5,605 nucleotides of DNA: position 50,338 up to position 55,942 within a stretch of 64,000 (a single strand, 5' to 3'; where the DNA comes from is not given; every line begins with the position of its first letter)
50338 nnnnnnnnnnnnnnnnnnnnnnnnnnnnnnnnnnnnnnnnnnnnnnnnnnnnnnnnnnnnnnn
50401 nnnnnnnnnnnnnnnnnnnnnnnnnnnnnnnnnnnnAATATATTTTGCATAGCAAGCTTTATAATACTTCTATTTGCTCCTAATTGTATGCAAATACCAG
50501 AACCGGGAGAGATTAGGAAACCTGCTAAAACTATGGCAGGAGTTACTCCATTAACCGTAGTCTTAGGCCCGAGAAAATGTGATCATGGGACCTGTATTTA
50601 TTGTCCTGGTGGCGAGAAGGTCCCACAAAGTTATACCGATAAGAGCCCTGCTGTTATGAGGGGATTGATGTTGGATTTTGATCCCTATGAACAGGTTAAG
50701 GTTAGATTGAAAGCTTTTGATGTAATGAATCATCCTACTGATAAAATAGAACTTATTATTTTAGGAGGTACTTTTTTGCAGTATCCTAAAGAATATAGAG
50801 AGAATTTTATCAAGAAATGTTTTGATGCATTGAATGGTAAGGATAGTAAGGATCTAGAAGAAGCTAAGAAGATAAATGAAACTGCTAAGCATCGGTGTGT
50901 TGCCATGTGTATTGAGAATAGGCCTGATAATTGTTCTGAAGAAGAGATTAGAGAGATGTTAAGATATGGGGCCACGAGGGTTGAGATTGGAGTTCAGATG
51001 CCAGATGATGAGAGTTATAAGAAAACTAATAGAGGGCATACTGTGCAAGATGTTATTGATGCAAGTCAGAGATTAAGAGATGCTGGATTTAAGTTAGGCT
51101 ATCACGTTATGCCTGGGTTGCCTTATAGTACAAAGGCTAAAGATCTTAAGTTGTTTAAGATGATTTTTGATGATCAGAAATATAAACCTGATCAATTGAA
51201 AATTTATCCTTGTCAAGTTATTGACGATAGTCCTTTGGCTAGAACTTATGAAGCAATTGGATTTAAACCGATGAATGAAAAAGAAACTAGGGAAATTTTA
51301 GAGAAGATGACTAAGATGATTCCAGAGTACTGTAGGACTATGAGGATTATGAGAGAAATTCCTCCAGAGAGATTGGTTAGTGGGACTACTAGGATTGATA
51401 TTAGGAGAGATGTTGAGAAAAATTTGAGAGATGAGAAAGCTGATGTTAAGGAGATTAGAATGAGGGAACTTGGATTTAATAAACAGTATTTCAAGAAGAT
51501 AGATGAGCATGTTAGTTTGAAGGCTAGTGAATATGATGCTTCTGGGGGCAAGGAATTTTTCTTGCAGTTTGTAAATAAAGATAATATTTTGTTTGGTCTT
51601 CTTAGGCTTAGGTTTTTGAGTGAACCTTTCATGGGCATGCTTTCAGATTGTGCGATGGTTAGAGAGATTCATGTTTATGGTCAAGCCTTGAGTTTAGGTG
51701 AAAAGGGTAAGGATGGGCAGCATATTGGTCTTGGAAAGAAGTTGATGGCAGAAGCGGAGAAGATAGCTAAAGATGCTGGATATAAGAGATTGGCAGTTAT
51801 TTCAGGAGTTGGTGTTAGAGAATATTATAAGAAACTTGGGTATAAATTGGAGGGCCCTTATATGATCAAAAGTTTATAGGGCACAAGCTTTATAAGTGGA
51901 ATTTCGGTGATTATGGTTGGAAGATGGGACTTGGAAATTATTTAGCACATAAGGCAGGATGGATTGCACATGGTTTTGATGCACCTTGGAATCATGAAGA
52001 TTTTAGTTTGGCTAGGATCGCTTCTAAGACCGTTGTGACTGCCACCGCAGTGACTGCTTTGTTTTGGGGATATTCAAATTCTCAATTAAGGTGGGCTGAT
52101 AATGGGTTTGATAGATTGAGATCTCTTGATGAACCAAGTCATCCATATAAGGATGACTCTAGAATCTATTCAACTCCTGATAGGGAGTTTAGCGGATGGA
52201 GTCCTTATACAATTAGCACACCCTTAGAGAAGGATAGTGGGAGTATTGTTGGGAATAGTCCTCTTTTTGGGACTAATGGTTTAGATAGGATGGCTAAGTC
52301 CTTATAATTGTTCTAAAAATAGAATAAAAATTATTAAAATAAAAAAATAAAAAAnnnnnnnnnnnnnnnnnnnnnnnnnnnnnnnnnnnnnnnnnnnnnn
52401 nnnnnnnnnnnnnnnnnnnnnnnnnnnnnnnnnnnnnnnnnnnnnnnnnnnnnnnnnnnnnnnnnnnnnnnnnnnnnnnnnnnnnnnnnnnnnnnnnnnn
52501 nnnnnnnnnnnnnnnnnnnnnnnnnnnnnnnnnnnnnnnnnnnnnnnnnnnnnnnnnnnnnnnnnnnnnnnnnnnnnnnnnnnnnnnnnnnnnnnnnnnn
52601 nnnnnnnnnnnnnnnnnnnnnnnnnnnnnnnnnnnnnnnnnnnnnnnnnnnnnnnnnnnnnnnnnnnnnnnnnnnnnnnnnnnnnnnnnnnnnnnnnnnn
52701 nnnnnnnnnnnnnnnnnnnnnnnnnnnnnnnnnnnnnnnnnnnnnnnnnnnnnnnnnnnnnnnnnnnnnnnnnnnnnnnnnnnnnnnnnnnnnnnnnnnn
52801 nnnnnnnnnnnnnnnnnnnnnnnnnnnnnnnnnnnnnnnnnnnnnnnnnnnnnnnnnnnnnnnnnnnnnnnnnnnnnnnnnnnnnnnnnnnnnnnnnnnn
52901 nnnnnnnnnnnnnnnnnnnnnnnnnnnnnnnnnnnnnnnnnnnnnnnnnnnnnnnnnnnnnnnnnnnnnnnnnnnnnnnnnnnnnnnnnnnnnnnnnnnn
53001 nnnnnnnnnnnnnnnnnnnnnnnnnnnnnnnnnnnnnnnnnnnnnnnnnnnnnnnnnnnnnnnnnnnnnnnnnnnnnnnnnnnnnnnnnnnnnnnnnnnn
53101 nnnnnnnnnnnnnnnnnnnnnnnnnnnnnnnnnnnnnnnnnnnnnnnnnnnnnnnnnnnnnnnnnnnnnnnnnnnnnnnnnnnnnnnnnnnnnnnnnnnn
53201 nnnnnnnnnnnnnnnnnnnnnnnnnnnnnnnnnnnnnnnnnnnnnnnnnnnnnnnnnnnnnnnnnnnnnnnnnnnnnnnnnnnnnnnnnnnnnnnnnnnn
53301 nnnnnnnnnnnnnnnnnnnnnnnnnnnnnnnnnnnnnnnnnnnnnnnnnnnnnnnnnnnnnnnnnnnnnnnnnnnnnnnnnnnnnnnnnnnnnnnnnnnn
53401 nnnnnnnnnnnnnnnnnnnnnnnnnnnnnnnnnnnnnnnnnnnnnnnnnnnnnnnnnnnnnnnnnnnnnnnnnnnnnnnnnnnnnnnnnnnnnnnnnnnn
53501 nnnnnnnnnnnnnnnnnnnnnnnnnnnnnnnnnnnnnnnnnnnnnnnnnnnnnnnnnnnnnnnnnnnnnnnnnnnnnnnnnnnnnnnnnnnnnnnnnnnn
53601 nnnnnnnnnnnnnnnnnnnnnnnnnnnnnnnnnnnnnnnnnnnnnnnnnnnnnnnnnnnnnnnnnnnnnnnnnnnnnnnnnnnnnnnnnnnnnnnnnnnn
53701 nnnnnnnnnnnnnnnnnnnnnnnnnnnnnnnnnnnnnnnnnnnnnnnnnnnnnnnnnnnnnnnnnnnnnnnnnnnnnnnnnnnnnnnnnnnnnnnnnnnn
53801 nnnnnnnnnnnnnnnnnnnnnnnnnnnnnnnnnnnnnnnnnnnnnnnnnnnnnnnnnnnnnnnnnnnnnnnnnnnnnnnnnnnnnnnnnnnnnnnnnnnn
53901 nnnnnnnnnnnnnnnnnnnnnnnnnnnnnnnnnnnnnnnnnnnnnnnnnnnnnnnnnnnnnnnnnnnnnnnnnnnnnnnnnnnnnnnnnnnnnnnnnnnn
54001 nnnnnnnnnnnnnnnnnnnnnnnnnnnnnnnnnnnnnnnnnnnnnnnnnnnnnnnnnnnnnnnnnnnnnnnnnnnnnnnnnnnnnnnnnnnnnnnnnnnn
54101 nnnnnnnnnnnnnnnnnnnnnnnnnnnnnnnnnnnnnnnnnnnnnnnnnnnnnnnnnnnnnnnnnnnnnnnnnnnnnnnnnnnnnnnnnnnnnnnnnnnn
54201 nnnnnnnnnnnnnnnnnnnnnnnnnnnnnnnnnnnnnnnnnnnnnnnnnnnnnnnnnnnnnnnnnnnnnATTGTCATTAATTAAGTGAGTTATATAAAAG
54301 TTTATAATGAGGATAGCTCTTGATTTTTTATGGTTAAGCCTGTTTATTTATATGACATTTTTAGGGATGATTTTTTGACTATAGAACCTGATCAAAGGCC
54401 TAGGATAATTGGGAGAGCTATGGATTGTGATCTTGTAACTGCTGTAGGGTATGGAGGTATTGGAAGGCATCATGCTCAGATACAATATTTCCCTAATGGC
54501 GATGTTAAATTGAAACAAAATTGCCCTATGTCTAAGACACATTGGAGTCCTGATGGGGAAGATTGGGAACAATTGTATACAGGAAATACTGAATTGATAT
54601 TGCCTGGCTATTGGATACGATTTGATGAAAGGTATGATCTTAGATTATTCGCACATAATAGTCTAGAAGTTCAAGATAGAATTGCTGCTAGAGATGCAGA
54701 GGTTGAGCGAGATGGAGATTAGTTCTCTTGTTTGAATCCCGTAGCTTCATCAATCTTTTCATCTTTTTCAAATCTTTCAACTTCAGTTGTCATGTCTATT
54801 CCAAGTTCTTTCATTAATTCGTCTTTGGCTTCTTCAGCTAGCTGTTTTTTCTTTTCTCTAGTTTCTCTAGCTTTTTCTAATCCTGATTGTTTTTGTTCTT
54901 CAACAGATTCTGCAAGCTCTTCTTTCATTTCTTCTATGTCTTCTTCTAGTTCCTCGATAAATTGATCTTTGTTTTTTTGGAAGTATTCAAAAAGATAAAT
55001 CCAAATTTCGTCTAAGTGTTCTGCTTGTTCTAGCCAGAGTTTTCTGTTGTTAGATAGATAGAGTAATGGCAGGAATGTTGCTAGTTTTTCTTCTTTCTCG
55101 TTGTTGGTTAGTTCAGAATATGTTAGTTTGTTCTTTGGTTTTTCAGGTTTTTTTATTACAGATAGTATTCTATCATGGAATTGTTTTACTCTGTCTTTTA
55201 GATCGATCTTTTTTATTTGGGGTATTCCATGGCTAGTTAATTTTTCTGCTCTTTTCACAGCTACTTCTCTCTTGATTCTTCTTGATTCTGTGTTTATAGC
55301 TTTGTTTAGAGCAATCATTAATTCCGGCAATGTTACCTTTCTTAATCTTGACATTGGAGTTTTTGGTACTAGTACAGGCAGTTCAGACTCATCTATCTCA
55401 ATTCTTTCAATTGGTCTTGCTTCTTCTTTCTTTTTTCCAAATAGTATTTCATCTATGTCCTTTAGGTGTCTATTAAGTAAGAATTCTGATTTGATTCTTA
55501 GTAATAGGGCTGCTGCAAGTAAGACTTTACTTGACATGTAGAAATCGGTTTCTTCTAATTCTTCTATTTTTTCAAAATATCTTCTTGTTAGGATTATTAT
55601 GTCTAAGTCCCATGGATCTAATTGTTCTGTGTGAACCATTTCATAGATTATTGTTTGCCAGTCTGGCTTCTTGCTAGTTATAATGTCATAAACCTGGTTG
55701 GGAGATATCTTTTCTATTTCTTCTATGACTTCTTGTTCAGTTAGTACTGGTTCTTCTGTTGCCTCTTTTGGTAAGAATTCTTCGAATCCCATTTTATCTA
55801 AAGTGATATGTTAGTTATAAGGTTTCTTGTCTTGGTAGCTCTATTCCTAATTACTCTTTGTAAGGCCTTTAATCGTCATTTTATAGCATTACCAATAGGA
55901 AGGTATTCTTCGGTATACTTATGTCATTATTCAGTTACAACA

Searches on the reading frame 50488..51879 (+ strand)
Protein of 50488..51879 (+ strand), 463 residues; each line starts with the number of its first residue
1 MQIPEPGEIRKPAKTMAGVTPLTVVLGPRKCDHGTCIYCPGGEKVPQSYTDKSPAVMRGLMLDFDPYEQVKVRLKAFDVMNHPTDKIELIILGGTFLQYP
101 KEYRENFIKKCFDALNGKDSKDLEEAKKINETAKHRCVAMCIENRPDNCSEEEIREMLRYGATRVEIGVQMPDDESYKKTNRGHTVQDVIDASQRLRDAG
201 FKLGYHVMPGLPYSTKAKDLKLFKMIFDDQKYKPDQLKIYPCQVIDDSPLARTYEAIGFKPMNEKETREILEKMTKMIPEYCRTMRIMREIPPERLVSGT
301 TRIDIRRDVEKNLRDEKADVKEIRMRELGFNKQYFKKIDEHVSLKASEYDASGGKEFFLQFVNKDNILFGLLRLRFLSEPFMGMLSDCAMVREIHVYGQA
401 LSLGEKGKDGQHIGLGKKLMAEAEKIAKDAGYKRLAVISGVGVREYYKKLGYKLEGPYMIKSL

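Call 9: search_protein_families(library=pfam, proteins=[window:50488-51879:+], max_evalue=0.001)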
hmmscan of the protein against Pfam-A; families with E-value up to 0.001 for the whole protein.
window:50488-51879:+ (463 aa): 4 families
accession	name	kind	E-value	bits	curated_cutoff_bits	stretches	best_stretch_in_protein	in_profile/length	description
PF04055.27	Radical_SAM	-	2.6e-16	60.7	29.5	1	29-215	5-155/166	Radical SAM superfamily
PF16199.10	Radical_SAM_C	-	4.5e-14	52.8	31.9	1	234-306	1-73/85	Radical_SAM C-terminal domain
PF13673.13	Acetyltransf_10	-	1.3e-05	25.6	23.6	0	408-454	61-109/128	Acetyltransferase (GNAT) domain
PF00583.31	Acetyltransf_1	-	0.0001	23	20.7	1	407-452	68-116/116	Acetyltransferase (GNAT) family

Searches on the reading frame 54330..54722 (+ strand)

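Call 73: search_protein_families(library=pfam, proteins=[window:54330-54722:+], max_evalue=1)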
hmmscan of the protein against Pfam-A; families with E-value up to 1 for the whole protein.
window:54330-54722:+ (130 aa): 1 family
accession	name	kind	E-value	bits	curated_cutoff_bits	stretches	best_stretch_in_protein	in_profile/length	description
PF00498.31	FHA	-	0.00075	20.3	20.7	1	26-64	2-38/67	FHA domain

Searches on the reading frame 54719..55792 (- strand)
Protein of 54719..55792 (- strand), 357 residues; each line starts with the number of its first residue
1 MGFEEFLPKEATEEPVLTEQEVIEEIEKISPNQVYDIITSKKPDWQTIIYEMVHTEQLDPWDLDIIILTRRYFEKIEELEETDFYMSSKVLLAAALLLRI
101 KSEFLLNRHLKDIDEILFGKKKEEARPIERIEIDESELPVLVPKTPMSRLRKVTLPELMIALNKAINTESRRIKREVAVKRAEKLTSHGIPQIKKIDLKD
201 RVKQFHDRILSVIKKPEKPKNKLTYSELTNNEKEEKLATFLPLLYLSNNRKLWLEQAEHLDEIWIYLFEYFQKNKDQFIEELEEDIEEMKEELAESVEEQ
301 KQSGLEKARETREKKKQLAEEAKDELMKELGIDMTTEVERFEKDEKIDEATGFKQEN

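Call 6: search_protein_families(library=pfam, proteins=[window:54719-55792:-], max_evalue=0.001)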
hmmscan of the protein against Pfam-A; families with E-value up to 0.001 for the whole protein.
window:54719-55792:- (357 aa): 1 family
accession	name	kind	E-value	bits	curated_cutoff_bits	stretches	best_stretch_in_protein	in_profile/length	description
PF02616.19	SMC_ScpA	-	3.3e-12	47.3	24.6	2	155-266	120-230/232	Segregation and condensation protein ScpA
